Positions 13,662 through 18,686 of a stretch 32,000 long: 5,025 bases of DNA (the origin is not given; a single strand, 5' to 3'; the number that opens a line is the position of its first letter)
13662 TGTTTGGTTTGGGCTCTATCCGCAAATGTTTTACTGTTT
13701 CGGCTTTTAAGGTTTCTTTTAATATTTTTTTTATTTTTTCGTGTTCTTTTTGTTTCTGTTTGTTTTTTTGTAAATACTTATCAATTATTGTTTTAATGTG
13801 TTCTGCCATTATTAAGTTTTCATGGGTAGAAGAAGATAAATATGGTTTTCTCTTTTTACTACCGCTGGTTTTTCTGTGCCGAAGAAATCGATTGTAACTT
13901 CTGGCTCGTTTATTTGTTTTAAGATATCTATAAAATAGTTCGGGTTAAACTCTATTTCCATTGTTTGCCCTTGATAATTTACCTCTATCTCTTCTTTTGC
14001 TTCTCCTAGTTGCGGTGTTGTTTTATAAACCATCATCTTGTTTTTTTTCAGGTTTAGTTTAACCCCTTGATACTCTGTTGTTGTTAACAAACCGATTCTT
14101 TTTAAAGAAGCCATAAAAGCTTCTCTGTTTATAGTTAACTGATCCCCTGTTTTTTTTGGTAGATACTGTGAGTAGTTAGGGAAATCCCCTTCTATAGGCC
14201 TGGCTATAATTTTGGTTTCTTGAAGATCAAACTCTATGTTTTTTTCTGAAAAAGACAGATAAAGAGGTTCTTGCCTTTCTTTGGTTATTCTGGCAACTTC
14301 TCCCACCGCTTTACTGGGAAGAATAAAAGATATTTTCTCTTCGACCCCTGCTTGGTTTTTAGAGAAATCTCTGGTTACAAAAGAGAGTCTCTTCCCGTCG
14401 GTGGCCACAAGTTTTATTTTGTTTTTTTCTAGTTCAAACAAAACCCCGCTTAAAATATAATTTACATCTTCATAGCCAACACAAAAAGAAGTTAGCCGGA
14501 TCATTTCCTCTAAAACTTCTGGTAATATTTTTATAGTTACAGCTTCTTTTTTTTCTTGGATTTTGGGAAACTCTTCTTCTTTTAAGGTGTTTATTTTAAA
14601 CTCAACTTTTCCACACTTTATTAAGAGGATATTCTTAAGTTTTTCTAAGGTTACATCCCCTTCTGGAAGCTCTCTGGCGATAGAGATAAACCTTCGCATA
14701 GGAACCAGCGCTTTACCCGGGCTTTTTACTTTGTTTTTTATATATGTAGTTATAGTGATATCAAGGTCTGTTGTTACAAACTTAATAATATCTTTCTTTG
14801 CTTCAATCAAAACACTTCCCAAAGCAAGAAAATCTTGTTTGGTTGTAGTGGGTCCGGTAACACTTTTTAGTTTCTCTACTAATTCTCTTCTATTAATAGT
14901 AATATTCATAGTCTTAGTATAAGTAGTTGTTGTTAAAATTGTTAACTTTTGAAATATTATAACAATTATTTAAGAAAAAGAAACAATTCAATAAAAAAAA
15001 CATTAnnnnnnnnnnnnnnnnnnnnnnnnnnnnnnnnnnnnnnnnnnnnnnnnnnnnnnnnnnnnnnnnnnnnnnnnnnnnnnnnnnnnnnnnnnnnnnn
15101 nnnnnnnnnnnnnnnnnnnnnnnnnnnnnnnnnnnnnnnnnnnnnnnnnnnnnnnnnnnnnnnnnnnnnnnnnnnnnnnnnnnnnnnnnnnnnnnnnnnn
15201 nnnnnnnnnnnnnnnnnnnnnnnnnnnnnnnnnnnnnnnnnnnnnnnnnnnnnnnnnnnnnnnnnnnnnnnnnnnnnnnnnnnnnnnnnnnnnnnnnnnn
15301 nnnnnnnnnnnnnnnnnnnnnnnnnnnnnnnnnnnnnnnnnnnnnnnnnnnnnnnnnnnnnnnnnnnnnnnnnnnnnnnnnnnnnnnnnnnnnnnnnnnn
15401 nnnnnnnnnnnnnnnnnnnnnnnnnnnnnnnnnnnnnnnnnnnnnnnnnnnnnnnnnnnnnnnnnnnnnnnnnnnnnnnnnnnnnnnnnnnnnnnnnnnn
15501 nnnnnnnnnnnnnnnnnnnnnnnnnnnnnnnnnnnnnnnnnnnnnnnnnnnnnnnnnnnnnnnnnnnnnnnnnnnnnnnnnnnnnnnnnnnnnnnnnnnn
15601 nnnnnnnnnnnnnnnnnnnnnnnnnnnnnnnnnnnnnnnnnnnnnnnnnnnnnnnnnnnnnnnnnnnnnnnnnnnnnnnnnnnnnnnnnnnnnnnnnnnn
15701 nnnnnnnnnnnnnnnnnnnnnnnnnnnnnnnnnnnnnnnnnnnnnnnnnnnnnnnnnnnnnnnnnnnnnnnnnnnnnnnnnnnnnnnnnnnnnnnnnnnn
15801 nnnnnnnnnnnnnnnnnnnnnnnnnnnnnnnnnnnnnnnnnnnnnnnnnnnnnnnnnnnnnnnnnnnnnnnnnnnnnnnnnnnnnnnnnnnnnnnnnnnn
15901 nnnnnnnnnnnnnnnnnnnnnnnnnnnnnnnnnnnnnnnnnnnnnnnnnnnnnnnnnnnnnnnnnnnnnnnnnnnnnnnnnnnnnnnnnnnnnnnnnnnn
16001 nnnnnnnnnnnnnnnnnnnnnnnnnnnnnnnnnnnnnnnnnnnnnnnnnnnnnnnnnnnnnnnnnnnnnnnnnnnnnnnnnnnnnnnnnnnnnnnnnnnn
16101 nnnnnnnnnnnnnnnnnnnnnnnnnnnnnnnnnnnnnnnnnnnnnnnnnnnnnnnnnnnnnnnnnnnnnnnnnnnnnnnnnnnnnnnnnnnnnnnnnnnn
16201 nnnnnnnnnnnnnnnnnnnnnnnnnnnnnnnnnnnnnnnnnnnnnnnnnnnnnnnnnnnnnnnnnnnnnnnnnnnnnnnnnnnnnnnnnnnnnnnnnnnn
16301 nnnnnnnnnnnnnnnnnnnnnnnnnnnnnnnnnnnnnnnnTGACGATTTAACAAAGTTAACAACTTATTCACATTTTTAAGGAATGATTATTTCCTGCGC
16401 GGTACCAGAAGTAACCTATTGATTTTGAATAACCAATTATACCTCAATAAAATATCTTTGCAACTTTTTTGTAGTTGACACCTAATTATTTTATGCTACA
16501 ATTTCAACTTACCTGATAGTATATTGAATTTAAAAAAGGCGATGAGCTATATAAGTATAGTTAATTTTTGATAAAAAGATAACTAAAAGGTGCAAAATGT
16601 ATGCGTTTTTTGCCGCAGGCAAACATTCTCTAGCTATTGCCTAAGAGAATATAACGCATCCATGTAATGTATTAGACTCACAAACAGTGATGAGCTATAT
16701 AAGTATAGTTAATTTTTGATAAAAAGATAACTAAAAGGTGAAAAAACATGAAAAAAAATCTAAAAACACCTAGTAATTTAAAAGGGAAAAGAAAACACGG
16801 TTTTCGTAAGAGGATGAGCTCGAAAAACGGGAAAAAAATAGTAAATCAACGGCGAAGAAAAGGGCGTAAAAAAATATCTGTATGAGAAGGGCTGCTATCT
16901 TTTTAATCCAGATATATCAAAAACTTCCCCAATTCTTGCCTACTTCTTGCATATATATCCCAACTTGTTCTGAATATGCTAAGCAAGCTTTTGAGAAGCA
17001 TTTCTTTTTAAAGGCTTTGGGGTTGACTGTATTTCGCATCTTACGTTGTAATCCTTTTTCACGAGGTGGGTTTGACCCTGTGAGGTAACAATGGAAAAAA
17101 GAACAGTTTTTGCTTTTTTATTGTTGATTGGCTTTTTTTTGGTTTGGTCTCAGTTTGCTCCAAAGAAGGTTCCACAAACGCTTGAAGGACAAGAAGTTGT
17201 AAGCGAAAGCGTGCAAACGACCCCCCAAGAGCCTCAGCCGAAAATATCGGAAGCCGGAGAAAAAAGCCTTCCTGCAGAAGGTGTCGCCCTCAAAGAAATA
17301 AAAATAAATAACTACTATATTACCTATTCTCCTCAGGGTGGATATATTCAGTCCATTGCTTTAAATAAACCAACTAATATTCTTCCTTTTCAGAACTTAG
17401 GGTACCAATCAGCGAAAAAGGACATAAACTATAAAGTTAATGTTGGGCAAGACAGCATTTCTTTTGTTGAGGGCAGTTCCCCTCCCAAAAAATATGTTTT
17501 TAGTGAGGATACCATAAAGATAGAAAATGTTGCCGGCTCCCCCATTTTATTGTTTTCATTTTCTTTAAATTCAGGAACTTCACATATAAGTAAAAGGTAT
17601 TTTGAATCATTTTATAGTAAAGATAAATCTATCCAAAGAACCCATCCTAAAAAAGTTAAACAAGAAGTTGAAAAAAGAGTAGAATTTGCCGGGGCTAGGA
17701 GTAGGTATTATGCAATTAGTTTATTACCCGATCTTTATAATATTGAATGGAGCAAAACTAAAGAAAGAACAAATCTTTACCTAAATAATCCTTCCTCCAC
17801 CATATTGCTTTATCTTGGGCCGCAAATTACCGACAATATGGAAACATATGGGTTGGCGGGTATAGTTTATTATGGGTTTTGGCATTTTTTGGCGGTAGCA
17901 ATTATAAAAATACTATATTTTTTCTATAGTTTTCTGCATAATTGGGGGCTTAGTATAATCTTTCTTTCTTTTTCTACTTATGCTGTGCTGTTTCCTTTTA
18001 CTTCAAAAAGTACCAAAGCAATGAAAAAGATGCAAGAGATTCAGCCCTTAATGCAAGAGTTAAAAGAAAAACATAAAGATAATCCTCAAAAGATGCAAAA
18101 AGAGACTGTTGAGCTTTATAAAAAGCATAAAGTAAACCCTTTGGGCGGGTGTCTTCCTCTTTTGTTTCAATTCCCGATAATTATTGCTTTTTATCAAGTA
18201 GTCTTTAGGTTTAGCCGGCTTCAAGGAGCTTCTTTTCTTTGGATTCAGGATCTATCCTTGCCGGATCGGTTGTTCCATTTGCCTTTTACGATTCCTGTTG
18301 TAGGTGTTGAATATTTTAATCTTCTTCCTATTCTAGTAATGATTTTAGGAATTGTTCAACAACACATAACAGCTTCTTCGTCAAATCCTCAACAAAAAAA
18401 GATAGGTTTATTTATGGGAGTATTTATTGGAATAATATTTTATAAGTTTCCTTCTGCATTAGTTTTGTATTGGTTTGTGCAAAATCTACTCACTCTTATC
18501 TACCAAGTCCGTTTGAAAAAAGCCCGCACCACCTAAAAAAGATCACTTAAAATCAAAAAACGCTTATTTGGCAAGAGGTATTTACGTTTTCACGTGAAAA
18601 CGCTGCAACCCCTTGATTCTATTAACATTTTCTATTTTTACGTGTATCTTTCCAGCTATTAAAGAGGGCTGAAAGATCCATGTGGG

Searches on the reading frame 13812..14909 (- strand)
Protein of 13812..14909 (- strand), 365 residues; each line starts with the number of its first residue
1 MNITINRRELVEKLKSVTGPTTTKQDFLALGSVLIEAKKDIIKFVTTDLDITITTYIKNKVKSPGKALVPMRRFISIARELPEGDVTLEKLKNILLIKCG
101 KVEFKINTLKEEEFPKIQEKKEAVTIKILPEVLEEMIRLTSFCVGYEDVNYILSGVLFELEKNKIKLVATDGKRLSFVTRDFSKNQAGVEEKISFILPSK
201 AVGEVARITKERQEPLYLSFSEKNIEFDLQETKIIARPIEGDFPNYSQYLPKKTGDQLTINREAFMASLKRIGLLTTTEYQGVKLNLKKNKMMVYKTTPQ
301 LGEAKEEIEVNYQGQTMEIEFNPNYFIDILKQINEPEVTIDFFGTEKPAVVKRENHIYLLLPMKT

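Call 98: search_protein_families(library=pfam, proteins=[window:13812-14909:-], max_evalue=0.00001)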
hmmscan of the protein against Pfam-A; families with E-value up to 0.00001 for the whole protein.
window:13812-14909:- (365 aa): 3 families
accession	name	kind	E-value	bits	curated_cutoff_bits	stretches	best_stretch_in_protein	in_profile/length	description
PF00712.24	DNA_pol3_beta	-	2.7e-29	102.2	24.4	1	1-117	1-119/120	DNA polymerase III beta subunit, N-terminal domain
PF02768.20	DNA_pol3_beta_3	-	1.1e-24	87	27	1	249-355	3-109/121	DNA polymerase III beta subunit, C-terminal domain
PF02767.21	DNA_pol3_beta_2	-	2.5e-24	86.2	27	1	130-245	4-116/116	DNA polymerase III beta subunit, central domain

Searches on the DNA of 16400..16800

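Call 83: search_rna_families(source=window, start=16400, end=16800, threshold=evalue, max_evalue=5)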
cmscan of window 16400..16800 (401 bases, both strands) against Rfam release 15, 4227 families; matches with E-value up to 5: 0.
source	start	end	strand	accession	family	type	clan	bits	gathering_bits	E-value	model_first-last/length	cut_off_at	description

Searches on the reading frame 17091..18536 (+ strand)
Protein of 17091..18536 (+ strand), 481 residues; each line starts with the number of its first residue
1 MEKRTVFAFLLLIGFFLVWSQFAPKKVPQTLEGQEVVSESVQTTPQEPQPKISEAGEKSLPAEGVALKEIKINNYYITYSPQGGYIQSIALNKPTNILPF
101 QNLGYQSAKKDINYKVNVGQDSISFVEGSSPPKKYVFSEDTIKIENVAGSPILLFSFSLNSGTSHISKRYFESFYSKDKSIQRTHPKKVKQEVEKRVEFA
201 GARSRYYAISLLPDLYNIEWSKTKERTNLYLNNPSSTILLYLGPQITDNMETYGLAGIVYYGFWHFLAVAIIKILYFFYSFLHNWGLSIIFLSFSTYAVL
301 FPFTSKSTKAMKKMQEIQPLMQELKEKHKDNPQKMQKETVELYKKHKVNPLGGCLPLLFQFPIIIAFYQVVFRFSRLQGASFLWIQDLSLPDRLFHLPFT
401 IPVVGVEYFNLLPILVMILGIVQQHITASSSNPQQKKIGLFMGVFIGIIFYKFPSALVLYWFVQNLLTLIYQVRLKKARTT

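Call 24: search_protein_families(library=pfam, proteins=[window:17091-18536:+], max_evalue=0.001)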
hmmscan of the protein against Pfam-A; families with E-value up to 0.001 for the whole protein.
window:17091-18536:+ (481 aa): 1 family
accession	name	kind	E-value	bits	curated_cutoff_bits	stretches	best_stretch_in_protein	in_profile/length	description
PF02096.25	60KD_IMP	-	5e-53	179.8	35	1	285-475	1-161/163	60Kd inner membrane protein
